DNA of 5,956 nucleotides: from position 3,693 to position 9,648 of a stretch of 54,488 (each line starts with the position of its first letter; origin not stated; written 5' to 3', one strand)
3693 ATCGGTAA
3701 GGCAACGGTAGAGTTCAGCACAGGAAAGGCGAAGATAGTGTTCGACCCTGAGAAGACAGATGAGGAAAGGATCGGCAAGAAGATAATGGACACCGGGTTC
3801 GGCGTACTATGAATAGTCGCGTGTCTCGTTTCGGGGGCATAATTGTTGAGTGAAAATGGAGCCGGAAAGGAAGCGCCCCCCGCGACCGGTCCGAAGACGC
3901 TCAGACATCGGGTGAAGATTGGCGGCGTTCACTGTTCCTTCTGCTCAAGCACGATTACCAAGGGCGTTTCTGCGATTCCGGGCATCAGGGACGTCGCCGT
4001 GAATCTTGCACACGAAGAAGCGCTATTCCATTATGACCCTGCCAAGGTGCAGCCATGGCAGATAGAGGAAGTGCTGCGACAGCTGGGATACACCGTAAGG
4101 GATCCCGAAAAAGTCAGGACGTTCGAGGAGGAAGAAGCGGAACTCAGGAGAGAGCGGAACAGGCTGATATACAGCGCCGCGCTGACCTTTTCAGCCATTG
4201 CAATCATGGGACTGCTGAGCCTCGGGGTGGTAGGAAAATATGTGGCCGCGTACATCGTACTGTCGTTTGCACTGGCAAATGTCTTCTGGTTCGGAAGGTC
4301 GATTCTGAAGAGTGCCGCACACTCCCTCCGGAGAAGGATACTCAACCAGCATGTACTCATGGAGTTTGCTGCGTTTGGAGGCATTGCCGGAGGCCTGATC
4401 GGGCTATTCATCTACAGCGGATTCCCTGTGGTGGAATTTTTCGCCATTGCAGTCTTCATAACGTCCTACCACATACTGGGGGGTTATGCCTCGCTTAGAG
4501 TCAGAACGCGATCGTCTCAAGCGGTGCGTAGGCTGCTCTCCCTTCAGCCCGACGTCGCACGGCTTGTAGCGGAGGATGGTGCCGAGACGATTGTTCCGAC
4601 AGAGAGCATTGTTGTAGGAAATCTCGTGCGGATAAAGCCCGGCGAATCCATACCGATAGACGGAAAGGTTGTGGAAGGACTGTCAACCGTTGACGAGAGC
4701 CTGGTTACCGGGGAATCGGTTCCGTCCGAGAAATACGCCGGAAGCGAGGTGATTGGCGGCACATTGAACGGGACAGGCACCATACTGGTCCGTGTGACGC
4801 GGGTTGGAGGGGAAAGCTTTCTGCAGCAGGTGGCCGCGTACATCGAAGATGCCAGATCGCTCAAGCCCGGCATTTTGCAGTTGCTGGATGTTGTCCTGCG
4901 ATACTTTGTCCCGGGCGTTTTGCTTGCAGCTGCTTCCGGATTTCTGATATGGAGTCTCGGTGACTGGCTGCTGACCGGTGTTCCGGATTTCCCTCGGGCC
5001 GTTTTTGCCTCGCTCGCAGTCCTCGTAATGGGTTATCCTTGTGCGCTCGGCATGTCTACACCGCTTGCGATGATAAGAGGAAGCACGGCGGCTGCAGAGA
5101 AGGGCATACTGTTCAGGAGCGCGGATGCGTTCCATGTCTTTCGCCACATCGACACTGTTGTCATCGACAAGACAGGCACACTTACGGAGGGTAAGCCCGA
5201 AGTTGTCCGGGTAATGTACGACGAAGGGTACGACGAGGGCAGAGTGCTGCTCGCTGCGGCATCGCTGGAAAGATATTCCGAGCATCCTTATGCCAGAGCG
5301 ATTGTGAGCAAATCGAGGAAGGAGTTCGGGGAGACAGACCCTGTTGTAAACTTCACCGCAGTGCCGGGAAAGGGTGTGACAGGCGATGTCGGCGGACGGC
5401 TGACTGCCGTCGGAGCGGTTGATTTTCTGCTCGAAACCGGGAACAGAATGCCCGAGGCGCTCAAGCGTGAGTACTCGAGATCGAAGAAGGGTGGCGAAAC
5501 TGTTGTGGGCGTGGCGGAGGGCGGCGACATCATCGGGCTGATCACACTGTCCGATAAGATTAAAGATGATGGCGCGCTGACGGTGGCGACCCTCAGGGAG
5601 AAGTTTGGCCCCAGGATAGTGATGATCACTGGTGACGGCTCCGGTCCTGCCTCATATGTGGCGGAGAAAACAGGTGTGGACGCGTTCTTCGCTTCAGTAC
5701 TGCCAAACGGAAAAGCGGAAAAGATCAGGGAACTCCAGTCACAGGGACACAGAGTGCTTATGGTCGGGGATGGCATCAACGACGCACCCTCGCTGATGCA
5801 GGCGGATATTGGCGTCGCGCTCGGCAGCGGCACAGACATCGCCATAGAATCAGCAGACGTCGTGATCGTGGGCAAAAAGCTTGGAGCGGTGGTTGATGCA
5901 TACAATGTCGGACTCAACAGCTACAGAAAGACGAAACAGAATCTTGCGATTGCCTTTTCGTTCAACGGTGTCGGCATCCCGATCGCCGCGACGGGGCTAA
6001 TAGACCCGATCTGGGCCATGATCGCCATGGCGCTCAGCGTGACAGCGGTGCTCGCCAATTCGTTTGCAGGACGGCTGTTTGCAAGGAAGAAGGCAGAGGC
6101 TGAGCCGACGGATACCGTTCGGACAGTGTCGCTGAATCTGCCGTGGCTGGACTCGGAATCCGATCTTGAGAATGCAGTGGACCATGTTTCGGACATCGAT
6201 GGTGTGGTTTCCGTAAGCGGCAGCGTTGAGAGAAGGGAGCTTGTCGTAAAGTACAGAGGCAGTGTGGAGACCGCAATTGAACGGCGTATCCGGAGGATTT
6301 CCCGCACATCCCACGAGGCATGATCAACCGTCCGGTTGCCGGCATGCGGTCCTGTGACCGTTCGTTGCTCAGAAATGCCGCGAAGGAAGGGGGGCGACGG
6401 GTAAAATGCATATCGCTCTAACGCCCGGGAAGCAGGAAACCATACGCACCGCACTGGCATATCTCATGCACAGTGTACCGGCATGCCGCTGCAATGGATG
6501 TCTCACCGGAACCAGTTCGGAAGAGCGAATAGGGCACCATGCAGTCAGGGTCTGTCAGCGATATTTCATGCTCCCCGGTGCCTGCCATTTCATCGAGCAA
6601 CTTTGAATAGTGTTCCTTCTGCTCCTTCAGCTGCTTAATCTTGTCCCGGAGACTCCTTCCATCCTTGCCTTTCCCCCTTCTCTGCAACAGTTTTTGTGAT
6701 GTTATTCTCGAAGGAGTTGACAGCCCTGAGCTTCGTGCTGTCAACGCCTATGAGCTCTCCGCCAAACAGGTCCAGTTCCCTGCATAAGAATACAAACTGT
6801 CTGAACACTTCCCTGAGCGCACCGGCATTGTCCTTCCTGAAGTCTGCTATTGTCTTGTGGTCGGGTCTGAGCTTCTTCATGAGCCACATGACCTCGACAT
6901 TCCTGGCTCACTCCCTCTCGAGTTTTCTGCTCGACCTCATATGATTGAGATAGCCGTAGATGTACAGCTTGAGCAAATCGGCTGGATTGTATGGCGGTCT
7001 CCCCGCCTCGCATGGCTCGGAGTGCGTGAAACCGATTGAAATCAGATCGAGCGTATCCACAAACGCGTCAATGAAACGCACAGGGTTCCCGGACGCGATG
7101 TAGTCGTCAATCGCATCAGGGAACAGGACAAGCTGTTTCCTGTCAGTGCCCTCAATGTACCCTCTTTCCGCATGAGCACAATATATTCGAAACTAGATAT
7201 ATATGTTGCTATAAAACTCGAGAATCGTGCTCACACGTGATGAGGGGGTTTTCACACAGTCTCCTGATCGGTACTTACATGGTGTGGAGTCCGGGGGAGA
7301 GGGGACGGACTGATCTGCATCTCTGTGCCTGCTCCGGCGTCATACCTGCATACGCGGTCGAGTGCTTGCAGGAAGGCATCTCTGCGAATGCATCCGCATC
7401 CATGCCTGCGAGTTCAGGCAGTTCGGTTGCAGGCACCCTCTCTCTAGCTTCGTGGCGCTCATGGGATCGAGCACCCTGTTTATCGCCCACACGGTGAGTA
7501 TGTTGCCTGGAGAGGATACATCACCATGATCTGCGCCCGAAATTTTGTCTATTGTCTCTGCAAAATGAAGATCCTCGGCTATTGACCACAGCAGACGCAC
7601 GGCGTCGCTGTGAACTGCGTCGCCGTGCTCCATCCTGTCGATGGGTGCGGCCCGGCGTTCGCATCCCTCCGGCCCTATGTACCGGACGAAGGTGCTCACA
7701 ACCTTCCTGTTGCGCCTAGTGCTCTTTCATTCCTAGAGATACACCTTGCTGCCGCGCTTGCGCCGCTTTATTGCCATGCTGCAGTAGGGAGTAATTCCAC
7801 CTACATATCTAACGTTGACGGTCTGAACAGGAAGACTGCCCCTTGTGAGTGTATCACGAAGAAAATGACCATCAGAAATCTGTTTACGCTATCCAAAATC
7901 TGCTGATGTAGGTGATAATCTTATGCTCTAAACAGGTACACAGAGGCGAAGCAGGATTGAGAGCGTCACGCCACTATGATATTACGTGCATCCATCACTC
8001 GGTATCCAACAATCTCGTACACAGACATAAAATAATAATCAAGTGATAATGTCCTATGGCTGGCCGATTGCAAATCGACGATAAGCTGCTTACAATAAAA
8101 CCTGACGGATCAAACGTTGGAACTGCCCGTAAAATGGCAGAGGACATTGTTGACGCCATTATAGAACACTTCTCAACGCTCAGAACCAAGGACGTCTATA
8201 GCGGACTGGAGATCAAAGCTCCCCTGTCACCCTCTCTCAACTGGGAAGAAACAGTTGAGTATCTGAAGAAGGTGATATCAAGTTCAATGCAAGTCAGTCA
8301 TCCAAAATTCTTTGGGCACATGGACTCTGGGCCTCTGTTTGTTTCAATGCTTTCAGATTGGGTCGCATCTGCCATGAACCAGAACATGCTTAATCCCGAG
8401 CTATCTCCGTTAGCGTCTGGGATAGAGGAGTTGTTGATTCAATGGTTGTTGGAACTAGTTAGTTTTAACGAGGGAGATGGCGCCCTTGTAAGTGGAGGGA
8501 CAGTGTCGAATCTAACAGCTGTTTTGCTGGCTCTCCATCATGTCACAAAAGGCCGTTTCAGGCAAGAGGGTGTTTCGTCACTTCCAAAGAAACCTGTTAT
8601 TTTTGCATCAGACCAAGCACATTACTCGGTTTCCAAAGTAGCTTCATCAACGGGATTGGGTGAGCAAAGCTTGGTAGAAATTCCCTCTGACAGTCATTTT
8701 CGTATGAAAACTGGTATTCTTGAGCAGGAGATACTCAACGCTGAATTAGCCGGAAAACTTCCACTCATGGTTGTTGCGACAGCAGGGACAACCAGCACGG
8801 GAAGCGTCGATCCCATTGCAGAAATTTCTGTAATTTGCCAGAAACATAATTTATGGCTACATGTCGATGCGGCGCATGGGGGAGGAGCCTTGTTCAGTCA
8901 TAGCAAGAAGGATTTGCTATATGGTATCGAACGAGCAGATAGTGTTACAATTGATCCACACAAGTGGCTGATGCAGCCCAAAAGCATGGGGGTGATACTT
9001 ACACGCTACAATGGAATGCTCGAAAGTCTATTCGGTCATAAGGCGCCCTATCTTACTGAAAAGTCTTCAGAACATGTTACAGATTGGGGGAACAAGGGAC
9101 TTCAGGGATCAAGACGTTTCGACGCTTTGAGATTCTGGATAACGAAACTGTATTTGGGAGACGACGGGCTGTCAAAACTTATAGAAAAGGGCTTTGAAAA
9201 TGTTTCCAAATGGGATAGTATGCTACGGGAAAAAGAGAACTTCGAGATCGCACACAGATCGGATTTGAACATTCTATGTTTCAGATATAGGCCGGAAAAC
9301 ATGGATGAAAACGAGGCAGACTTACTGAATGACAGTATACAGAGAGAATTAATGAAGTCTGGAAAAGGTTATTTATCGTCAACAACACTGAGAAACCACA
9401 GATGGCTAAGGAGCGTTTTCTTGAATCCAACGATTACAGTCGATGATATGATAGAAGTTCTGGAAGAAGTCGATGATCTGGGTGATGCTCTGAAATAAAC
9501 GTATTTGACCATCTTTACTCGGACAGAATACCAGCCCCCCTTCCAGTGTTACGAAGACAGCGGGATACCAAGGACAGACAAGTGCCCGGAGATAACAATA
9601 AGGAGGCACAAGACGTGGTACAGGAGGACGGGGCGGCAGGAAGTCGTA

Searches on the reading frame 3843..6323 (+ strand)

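Call 27: search_protein_families(library=pfam, proteins=[window:3843-6323:+], max_evalue=0.0001)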
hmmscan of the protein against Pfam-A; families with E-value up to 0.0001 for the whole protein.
window:3843-6323:+ (826 aa): 3 families
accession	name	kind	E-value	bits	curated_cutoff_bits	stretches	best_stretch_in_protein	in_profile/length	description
PF00122.25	E1-E2_ATPase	-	2.8e-48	164.3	28.1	1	234-420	2-181/181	E1-E2 ATPase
PF00702.32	Hydrolase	-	6.7e-28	98.8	26.4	1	436-655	1-191/191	haloacid dehalogenase-like hydrolase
PF00403.32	HMA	-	2.5e-15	57.1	24.8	1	24-84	2-62/62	Heavy-metal-associated domain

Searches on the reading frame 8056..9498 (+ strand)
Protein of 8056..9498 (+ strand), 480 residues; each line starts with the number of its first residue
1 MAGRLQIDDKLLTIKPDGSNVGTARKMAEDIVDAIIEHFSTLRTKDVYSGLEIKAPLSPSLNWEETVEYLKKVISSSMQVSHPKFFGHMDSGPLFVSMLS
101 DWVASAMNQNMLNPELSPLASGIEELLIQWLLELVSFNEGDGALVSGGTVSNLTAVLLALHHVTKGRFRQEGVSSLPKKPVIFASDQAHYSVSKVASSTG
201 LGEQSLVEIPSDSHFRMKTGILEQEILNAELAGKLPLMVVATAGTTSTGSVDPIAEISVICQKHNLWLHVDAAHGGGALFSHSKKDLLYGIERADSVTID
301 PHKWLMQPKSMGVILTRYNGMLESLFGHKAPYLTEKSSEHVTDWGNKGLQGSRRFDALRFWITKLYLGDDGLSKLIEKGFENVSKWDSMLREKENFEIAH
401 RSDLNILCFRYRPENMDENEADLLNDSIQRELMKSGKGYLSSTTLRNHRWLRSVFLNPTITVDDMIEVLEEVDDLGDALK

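Call 27: search_protein_families(library=pfam, proteins=[window:8056-9498:+], max_evalue=0.0001)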
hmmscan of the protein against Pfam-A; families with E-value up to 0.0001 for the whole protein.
window:8056-9498:+ (480 aa): 2 families
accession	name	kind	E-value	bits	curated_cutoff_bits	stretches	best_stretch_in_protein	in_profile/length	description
PF00282.25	Pyridoxal_deC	-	4.2e-78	263.1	27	1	61-412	17-375/375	Pyridoxal-dependent decarboxylase conserved domain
PF00155.27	Aminotran_1_2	-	5.7e-05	22.9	19.7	1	124-282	48-196/361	Aminotransferase class I and II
